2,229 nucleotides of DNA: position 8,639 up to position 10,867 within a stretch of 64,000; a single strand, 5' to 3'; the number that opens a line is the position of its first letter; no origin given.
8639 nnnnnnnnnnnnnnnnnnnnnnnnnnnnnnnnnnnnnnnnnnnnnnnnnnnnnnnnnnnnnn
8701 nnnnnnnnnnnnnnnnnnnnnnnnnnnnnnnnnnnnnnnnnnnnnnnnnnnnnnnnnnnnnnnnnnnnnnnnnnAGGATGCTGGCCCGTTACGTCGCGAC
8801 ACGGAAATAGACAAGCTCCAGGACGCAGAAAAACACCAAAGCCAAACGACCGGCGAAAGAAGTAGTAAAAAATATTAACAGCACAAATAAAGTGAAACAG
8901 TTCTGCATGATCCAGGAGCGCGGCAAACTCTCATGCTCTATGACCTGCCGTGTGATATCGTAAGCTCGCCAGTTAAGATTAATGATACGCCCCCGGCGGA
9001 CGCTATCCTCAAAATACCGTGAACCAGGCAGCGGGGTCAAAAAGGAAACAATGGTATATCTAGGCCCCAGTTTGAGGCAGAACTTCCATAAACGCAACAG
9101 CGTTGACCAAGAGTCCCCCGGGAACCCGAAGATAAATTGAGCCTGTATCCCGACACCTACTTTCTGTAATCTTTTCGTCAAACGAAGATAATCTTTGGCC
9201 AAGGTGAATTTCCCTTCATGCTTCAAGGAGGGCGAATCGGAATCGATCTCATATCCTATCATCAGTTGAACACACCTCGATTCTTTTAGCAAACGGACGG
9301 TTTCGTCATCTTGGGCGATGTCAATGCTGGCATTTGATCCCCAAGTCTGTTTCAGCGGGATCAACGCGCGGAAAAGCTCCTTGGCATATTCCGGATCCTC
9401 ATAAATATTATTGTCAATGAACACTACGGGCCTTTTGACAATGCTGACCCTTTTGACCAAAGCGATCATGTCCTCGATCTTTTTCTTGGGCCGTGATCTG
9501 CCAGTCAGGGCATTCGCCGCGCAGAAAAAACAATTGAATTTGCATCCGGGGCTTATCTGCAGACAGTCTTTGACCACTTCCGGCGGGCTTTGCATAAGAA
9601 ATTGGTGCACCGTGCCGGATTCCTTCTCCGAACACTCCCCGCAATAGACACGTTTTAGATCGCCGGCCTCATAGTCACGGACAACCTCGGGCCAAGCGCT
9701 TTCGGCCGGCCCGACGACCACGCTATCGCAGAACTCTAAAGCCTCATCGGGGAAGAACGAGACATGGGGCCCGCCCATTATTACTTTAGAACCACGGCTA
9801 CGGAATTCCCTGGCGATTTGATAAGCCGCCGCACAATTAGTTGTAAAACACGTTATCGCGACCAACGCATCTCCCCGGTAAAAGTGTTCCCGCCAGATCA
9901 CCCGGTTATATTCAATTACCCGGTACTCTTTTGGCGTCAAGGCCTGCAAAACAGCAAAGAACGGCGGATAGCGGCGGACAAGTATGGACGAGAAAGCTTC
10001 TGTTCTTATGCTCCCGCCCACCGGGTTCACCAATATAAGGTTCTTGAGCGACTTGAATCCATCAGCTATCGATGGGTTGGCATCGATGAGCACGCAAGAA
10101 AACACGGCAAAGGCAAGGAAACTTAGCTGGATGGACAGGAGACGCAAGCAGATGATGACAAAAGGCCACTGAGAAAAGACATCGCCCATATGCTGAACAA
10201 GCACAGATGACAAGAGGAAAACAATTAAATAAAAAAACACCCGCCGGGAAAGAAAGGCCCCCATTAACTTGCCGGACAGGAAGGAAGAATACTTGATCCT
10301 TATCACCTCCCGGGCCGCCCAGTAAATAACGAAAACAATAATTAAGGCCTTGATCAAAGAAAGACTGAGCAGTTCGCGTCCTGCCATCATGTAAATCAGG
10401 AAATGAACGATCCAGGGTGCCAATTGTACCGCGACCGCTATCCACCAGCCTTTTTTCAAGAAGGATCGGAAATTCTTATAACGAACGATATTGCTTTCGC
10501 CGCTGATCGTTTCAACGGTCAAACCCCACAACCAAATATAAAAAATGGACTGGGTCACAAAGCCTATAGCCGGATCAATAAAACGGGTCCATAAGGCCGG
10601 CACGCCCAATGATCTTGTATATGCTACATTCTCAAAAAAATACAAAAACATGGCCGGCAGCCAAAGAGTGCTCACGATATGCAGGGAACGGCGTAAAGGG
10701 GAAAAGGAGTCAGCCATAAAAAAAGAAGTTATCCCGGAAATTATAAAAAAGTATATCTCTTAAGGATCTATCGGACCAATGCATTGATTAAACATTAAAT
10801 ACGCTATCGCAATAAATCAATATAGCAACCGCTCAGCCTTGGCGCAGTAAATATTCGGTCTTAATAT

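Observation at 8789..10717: Cobalamin-type radical SAM enzyme fused to a polytopic membrane domain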

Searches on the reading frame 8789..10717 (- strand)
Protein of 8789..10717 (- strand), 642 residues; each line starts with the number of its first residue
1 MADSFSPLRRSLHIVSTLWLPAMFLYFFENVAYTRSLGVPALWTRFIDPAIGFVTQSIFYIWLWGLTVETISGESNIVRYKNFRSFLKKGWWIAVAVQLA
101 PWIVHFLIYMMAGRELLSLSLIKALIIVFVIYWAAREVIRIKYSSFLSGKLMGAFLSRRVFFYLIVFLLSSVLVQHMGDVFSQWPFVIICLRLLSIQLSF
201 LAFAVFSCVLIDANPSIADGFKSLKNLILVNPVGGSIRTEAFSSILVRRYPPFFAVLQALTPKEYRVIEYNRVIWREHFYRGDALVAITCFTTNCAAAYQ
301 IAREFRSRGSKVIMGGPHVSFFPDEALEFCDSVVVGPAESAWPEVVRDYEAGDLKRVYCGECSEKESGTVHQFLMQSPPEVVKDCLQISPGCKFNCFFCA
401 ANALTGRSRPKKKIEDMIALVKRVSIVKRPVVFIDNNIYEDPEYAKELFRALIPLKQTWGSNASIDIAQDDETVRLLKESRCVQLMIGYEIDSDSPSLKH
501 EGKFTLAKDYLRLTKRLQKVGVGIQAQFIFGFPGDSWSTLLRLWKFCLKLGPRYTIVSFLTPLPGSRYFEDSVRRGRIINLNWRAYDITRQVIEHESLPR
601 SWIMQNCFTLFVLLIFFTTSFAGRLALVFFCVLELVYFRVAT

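Call 3: search_protein_families(library=pfam, proteins=[window:8789-10717:-], max_evalue=0.01)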
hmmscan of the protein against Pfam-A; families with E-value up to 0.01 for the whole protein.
window:8789-10717:- (642 aa): 3 families
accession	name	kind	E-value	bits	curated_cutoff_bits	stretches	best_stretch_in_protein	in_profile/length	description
PF04055.27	Radical_SAM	-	3.2e-11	44.1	29.5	1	387-543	2-162/166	Radical SAM superfamily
PF02310.24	B12-binding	-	7.4e-10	39.2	32.1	1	285-345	54-120/121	B12 binding domain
PF19864.5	Radical_SAM_N2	-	0.0097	15.8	29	0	304-351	80-127/151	Radical SAM proteins, N-terminal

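Call 4: search_protein_families(library=ncbifam, proteins=[window:8789-10717:-], max_evalue=0.01)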
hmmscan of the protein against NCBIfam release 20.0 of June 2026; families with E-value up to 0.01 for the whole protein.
window:8789-10717:- (642 aa): 15 families
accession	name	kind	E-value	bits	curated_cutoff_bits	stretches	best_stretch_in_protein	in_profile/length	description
TIGR03471.1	HpnJ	equivalog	2.5e-19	69.5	577.6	1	389-581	203-396/472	hopanoid biosynthesis associated radical SAM protein HpnJ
TIGR04013.1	B12_SAM_MJ_1487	hypoth_equivalog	5.3e-16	58.4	251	1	284-425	45-193/382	TIGR04013 family B12-binding domain/radical SAM domain-containing protein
TIGR04479.1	bcpD_PhpK_rSAM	subfamily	3.3e-15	55.5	600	1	386-546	244-405/504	PhpK family radical SAM P-methyltransferase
TIGR04072.2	rSAM_ladder_B12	equivalog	1.6e-12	46.8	360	1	299-541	87-340/443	lipid biosynthesis B12-binding/radical SAM protein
TIGR02026.1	BchE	equivalog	2.4e-12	46.5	481.35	1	386-609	197-422/497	magnesium-protoporphyrin IX monomethyl ester anaerobic oxidative cyclase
NF038361.1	rSAM_Sden_1168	equivalog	1.1e-09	37.4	575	1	386-579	285-480/560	Sden_1168 family B12-binding radical SAM P-methyltransferase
TIGR04367.1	HpnR_B12_rSAM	equivalog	1.9e-07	30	650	1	386-594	189-393/490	hopanoid C-3 methylase HpnR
TIGR04295.1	B12_rSAM_oligo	hypoth_equivalog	3.8e-07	29.1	400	1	377-517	194-323/422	TIGR04295 family B12-binding domain-containing radical SAM protein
TIGR00089.1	TIGR00089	subfamily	1.1e-06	27.8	251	1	299-423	56-179/429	MiaB/RimO family radical SAM methylthiotransferase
NF033070.1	rSAM_AprD4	equivalog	2.2e-05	23.6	500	1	386-578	199-396/456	AprD4 family radical SAM diol-dehydratase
TIGR04014.1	B12_SAM_MJ_0865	equivalog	2.3e-05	23.4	360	1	299-570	58-356/434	methyl-coenzyme M reductase glutamine C-methyltransferase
NF050148.1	rSAM_ApyD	equivalog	8.3e-05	21.2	750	1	390-569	206-390/645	RiPP biosynthesis radical SAM protein ApyD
TIGR01125.1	TIGR01125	equivalog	0.0024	17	356.95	1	298-423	55-176/432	30S ribosomal protein S12 methylthiotransferase RimO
TIGR04385.1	B12_rSAM_cofa1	equivalog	0.0025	17.1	450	1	390-540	202-354/438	B12 lower ligand biosynthesis radical SAM protein BzaD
TIGR01579.1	MiaB-like-C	equivalog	0.0078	15.5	357.05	0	362-424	119-180/416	tRNA (N(6)-L-threonylcarbamoyladenosine(37)-C(2))-methylthiotransferase MtaB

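Call 5: find_homologous_proteins(query=window:8789-10717:-, max_evalue=0.001)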
Query window:8789-10717:- (642 aa): 256 proteins with E <= 0.001 among 8000 candidates; the best 120 are listed.
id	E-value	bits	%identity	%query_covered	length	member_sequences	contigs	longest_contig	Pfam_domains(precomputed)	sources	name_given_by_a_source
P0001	0.0e+0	1467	100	100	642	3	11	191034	PF04055.28,PF02310.25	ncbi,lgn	-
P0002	9.4e-242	822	56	100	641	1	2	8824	PF04055.28,PF02310.25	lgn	-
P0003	7.8e-225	766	53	100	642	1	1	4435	PF04055.28,PF02310.25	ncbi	ncbi:MAG: cobalamin-dependent protein [Candidatus Omnitrophota bacterium]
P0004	1.1e-221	756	52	96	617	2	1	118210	PF04055.28,PF02310.25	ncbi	ncbi:MAG: cobalamin-dependent protein [Candidatus Omnitrophota bacterium]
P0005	5.8e-193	661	47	99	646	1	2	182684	PF04055.28,PF02310.25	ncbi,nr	ncbi:MAG: B12-binding domain-containing radical SAM protein [Candidatus Omnitrophica bacterium]|nr:B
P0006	4.3e-184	632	46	99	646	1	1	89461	PF04055.28,PF02310.25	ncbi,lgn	-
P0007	7.3e-175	601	44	95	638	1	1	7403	PF04055.28,PF02310.25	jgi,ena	-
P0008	6.6e-172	591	44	98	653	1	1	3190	PF04055.28,PF02310.25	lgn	-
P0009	4.8e-170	585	43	97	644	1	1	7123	PF04055.28,PF02310.25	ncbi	ncbi:MAG: radical SAM protein [Candidatus Omnitrophota bacterium]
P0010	5.4e-161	555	42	98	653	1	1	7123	PF04055.28,PF02310.25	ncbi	ncbi:MAG: radical SAM protein [Candidatus Omnitrophota bacterium]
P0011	1.2e-158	548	44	89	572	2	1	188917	PF04055.28,PF02310.25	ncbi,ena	ncbi:MAG: radical SAM protein [Candidatus Omnitrophota bacterium]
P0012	3.6e-145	503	54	65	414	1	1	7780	PF04055.28,PF02310.25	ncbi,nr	ncbi:MAG: cobalamin-dependent protein, partial [Candidatus Omnitrophica bacterium]|nr:cobalamin-depe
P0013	2.4e-141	490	39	98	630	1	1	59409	PF04055.28,PF02310.25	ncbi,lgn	-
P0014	6.1e-141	489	39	96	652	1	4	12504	PF04055.28,PF02310.25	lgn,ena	-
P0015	1.2e-136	475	39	97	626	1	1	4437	PF04055.28,PF02310.25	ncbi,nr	ncbi:MAG: radical SAM protein, partial [Candidatus Omnitrophica bacterium]|nr:radical SAM protein [C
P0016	6.5e-136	473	41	96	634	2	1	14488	PF04055.28,PF02310.25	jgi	-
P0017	1.5e-133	465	39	92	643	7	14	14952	PF04055.28,PF02310.25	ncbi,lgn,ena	-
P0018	9.8e-133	462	40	90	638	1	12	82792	PF04055.28,PF02310.25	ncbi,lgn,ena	-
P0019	1.6e-132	461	40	91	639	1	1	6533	PF04055.28,PF02310.25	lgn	-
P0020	1.6e-131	458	37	93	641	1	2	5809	PF04055.28,PF02310.25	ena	-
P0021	1.7e-131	458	38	95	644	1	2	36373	PF04055.28,PF02310.25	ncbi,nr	ncbi:MAG: radical SAM protein [Candidatus Omnitrophica bacterium]|nr:radical SAM protein [Candidatus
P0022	2.8e-131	457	42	77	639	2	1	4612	PF04055.28,PF02310.25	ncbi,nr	ncbi:MAG TPA: radical SAM protein [Candidatus Omnitrophota bacterium]|nr:radical SAM protein [Candid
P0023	1.5e-130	455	38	91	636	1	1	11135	PF04055.28,PF02310.25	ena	-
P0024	1.9e-130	454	37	96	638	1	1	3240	PF04055.28,PF02310.25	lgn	-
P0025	4.2e-130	453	37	99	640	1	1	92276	PF04055.28,PF02310.25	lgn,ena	-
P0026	1.4e-129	452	39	96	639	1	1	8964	PF04055.28,PF02310.25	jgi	jgi:radical SAM superfamily enzyme YgiQ (UPF0313 family)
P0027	4.0e-129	450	35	99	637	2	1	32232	PF04055.28,PF02310.25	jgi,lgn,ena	-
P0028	5.0e-129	450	39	97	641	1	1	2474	PF04055.28,PF02310.25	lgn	-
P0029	2.1e-128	448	42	87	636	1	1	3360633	PF04055.28,PF02310.25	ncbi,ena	-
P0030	1.4e-127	445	41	84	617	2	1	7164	PF04055.28,PF02310.25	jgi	-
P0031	1.9e-127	445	38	90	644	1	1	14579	PF04055.28,PF02310.25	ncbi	-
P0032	2.6e-127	444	37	93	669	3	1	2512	PF04055.28,PF02310.25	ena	-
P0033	4.1e-126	440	39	90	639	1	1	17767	PF04055.28,PF02310.25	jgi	jgi:hypothetical protein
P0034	4.1e-126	440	37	98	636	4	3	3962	PF04055.28,PF02310.25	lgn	-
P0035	5.2e-126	440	39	89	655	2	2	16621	PF04055.28,PF02310.25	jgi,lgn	-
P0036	1.7e-125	438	39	93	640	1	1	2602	PF04055.28,PF02310.25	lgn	-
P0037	1.7e-125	438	36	87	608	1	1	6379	PF04055.28,PF19864.6,PF02310.25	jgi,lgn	-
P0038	1.8e-125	438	38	90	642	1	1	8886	PF04055.28,PF02310.25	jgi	jgi:hypothetical protein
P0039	5.0e-125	437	37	98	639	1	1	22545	PF04055.28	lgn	-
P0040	1.3e-124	435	44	74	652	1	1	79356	PF04055.28,PF02310.25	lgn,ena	-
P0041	1.4e-124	435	41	86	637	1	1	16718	PF04055.28,PF02310.25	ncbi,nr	ncbi:MAG: radical SAM protein [Elusimicrobia bacterium]|nr:radical SAM protein [Elusimicrobiota bact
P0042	1.6e-124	435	36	99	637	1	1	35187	PF04055.28,PF02310.25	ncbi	-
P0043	2.3e-124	434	38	93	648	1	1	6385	PF04055.28,PF02310.25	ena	-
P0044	1.5e-123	432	37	84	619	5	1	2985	PF04055.28,PF02310.25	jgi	-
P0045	5.3e-123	430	38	98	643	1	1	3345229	PF04055.28,PF02310.25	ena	-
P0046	6.3e-123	430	40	90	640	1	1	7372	PF04055.28,PF02310.25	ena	-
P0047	1.4e-122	428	38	89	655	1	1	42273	PF04055.28,PF02310.25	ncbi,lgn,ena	-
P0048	1.6e-122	428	45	68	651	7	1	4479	PF04055.28,PF02310.25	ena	-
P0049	4.0e-122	427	35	96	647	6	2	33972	PF04055.28,PF02310.25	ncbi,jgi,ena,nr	ncbi:MAG TPA: radical SAM protein [Candidatus Omnitrophota bacterium]|nr:radical SAM protein [Candid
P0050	1.7e-121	425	37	98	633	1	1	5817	PF04055.28,PF02310.25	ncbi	-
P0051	2.2e-121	425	37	97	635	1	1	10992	PF04055.28,PF02310.25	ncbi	ncbi:MAG: radical SAM protein, partial [Candidatus Omnitrophota bacterium]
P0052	2.3e-121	424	40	88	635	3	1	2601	PF04055.28,PF02310.25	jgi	-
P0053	1.0e-120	422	39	90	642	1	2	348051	PF04055.28,PF02310.25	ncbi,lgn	-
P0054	1.1e-120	422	39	91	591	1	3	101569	PF04055.28,PF02310.25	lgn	-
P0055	6.2e-120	420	54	56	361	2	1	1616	PF02310.25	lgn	-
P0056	8.2e-120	419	35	98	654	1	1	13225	PF04055.28,PF02310.25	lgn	-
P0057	1.5e-119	418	37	90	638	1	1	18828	PF04055.28,PF02310.25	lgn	-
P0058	4.5e-119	417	37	98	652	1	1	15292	PF04055.28,PF02310.25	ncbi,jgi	-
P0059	4.7e-119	417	45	69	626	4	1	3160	PF04055.28,PF02310.25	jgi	-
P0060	6.6e-119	416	38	90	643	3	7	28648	PF04055.28,PF02310.25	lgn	-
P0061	1.3e-118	415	37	91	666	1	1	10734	PF04055.28,PF02310.25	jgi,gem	-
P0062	2.7e-118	414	45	66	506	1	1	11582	PF04055.28,PF02310.25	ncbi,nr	ncbi:MAG: radical SAM protein, partial [Candidatus Omnitrophica bacterium]|nr:radical SAM protein [C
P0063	3.3e-118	414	38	84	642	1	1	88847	PF04055.28,PF02310.25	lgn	-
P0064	1.6e-117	412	42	71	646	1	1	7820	PF04055.28,PF02310.25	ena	-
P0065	1.8e-117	412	39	88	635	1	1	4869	PF04055.28,PF02310.25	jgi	-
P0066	9.8e-117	409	37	81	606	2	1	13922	PF04055.28,PF02310.25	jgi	jgi:hypothetical protein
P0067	2.6e-116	408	36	97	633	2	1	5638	PF04055.28,PF02310.25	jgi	jgi:hypothetical protein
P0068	2.9e-116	408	37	87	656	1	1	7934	PF04055.28,PF02310.25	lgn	-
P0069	3.7e-116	407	35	99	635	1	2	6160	PF04055.28,PF02310.25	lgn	-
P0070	3.7e-116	407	47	62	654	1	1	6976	PF04055.28,PF02310.25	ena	-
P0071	8.3e-116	406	36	100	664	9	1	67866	PF04055.28,PF02310.25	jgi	jgi:radical SAM superfamily enzyme YgiQ (UPF0313 family)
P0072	9.0e-116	406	38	88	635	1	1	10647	PF04055.28,PF02310.25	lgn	-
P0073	9.4e-116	406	37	91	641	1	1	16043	PF04055.28,PF02310.25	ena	-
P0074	9.9e-116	406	41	80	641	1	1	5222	PF04055.28,PF02310.25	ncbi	-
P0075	1.6e-115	405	38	85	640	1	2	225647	PF04055.28,PF02310.25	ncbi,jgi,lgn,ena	-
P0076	1.9e-115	405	36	90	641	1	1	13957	PF04055.28,PF02310.25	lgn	-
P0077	3.2e-115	404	46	63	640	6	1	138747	PF04055.28,PF02310.25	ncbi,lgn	-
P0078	2.1e-113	398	41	69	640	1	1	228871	PF04055.28,PF02310.25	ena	-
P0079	8.7e-113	396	35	92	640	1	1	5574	PF04055.28,PF19864.6,PF02310.25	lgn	-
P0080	3.7e-112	394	42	70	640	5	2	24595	PF04055.28,PF02310.25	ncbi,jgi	jgi:hypothetical protein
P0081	5.0e-112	394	37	90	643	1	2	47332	PF04055.28,PF02310.25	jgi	-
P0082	1.6e-111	392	35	97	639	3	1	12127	PF04055.28,PF02310.25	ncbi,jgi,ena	jgi:hypothetical protein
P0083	4.4e-111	391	35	99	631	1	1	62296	PF04055.28,PF02310.25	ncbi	ncbi:B12-binding domain-containing radical SAM protein [Candidatus Omnitrophota bacterium]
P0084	4.5e-111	390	37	88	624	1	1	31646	PF04055.28,PF02310.25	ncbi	-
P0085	5.0e-111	390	44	64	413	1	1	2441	PF04055.28,PF02310.25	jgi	jgi:radical SAM superfamily enzyme YgiQ (UPF0313 family)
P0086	4.4e-108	381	35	97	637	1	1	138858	PF04055.28,PF02310.25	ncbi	-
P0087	7.8e-108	380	46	62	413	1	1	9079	PF04055.28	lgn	-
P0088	3.8e-107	377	35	92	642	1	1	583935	PF04055.28,PF02310.25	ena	-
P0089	1.0e-106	376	36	88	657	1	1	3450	PF04055.28,PF19864.6,PF02310.25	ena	-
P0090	2.5e-106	375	34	90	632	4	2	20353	PF04055.28,PF02310.25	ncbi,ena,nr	ncbi:MAG: B12-binding domain-containing radical SAM protein [Candidatus Omnitrophica bacterium]|nr:B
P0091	2.8e-106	375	44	64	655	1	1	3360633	PF04055.28,PF02310.25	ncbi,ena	-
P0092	1.3e-104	369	33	99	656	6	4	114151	PF04055.28,PF02310.25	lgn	-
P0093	1.5e-104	369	37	84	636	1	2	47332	PF04055.28,PF02310.25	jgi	-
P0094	5.7e-102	360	36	82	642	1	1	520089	PF04055.28,PF02310.25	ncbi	-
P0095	6.8e-100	354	42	68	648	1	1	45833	PF04055.28,PF02310.25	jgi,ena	-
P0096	4.8e-90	321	42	58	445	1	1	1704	PF04055.28,PF19864.6,PF02310.25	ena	-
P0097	1.1e-85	307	36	66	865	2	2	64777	PF04055.28,PF02310.25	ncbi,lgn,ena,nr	ncbi:MAG: radical SAM protein [Candidatus Omnitrophica bacterium]|nr:radical SAM protein [Candidatus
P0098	1.0e-76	277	37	67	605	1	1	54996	PF04055.28,PF02310.25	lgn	-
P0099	2.8e-74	269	35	63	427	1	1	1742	PF04055.28,PF02310.25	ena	-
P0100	1.4e-70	257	38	62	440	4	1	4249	PF04055.28,PF02310.25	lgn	-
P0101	6.5e-70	254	34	66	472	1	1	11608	PF02310.25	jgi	-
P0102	3.0e-67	246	37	61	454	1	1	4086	PF04055.28,PF02310.25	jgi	jgi:radical SAM superfamily enzyme YgiQ (UPF0313 family)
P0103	2.8e-65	239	38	52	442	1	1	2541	PF04055.28,PF02310.25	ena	-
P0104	3.8e-64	235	37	58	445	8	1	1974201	PF04055.28,PF02310.25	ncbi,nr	ncbi:B12-binding domain-containing radical SAM protein [Candidatus Velamenicoccus archaeovorus]|nr:c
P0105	5.6e-63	232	37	62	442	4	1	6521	PF04055.28,PF02310.25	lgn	-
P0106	4.3e-58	215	34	55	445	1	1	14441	PF04055.28,PF02310.25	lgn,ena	-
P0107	6.2e-55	205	35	54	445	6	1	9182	PF04055.28,PF02310.25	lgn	-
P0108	6.3e-55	205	35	51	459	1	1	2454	PF04055.28,PF02310.25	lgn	-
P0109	7.0e-55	205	35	54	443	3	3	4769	PF04055.28,PF02310.25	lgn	-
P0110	1.3e-54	204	35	52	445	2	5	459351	PF04055.28,PF02310.25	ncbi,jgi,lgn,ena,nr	ncbi:MAG: B12-binding domain-containing radical SAM protein [Anaerolineae bacterium]|nr:B12-binding 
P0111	6.1e-54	202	34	54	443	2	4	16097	PF04055.28,PF02310.25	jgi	jgi:radical SAM superfamily enzyme YgiQ (UPF0313 family)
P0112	9.7e-54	201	33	55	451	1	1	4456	PF04055.28,PF13282.12,PF02310.25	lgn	-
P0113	2.1e-53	200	36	53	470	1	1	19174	PF04055.28,PF02310.25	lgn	-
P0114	3.3e-53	199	36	51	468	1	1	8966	PF04055.28,PF02310.25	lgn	-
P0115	4.7e-53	199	32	54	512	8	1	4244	PF04055.28,PF13282.12,PF02310.25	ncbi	-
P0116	7.7e-53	198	32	56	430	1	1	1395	PF04055.28,PF13282.12,PF02310.25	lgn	-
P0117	1.1e-52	198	35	54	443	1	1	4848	PF04055.28,PF02310.25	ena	-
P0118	1.1e-52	198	35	54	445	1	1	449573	PF04055.28,PF02310.25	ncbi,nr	ncbi:MAG: B12-binding domain-containing radical SAM protein [Hyphomicrobiales bacterium]|nr:B12-bind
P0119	1.5e-52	197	36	52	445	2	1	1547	PF04055.28,PF02310.25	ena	-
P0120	2.0e-52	197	36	51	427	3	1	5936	PF04055.28,PF02310.25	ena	-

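Call 11: find_encoding_contigs(protein=P0001, flank=10000, max_places=4)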
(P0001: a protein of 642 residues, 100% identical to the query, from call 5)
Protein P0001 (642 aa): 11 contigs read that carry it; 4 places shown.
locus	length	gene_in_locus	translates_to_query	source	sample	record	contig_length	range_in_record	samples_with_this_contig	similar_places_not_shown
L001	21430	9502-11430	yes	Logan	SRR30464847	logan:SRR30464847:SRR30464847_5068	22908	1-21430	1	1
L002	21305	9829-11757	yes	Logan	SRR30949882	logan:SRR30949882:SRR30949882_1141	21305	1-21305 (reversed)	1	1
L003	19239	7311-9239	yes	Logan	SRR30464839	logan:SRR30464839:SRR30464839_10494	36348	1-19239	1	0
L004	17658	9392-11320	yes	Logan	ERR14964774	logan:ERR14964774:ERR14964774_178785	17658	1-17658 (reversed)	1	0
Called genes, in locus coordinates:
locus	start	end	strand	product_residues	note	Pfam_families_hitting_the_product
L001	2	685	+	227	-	?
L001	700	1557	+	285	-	PF00231:ATP-synt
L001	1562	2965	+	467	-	PF02874:ATP-synt_ab_N, PF00006:ATP-synt_ab, PF22919:ATP-synt_VA_C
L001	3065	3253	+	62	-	PF02823:ATP-synt_DE_N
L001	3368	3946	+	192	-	PF12728:HTH_17, PF00072:Response_reg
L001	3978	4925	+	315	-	PF17125:Methyltr_RsmF_N (weak), PF01189:Methyltr_RsmB-F, PF13847:Methyltransf_31, PF13649:Methyltransf_25 (weak)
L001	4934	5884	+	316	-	PF01636:APH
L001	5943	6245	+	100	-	PF04023:FeoA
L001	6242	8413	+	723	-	PF01926:MMR_HSR1, PF02421:FeoB_N, PF17910:FeoB_Cyto, PF07670:Gate, PF07664:FeoB_C, PF07670:Gate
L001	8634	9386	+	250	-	PF01171:ATP_bind_3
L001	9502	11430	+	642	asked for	PF02310:B12-binding, PF04055:Radical_SAM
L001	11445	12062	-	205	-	-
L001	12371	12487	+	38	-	-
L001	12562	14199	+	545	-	PF13667:ThiC-associated, PF01964:ThiC_Rad_SAM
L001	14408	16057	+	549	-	PF13231:PMT_2, PF00515:TPR_1 (faint), PF07719:TPR_2 (faint), PF13181:TPR_8 (faint), PF13424:TPR_12 (weak), PF13431:TPR_17 (weak)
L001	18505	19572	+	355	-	PF04055:Radical_SAM, PF06968:BATS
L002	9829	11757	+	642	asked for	PF02310:B12-binding, PF04055:Radical_SAM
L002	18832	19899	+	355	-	PF04055:Radical_SAM, PF06968:BATS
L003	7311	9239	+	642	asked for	PF02310:B12-binding, PF04055:Radical_SAM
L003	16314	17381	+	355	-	PF04055:Radical_SAM, PF06968:BATS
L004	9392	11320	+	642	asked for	PF02310:B12-binding, PF04055:Radical_SAM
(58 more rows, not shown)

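Call 12: find_encoding_contigs(protein=P0005, flank=8000, max_places=1)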
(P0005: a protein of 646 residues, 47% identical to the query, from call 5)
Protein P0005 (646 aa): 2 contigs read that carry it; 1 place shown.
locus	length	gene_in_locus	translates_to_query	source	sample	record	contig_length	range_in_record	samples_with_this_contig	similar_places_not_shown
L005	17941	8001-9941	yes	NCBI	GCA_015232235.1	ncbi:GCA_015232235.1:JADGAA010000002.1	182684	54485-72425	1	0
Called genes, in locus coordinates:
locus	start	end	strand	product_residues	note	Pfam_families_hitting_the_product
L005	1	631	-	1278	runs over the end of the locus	-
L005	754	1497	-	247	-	PF11967:RecO_N, PF02565:RecO_C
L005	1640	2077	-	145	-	PF02130:YbeY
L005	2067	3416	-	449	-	PF07698:7TM-7TMR_HD, PF01966:HD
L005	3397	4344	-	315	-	PF01695:IstB_IS21 (weak), PF02562:PhoH, PF13245:AAA_19 (weak), PF13604:AAA_30 (weak)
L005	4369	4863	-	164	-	PF01476:LysM (weak)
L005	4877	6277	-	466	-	PF01336:tRNA_anti-codon, PF00152:tRNA-synt_2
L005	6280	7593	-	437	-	PF13393:tRNA-synt_His, PF00587:tRNA-synt_2b, PF03129:HGTP_anticodon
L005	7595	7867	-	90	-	PF00216:Bac_DNA_binding, PF18291:HU-HIG (weak)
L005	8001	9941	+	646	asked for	PF02310:B12-binding, PF04055:Radical_SAM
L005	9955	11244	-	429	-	PF01136:Peptidase_U32, PF16325:Peptidase_U32_C (weak)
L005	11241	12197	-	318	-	PF04055:Radical_SAM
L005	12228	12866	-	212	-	-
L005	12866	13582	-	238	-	-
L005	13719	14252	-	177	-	PF26696:PTL_trimer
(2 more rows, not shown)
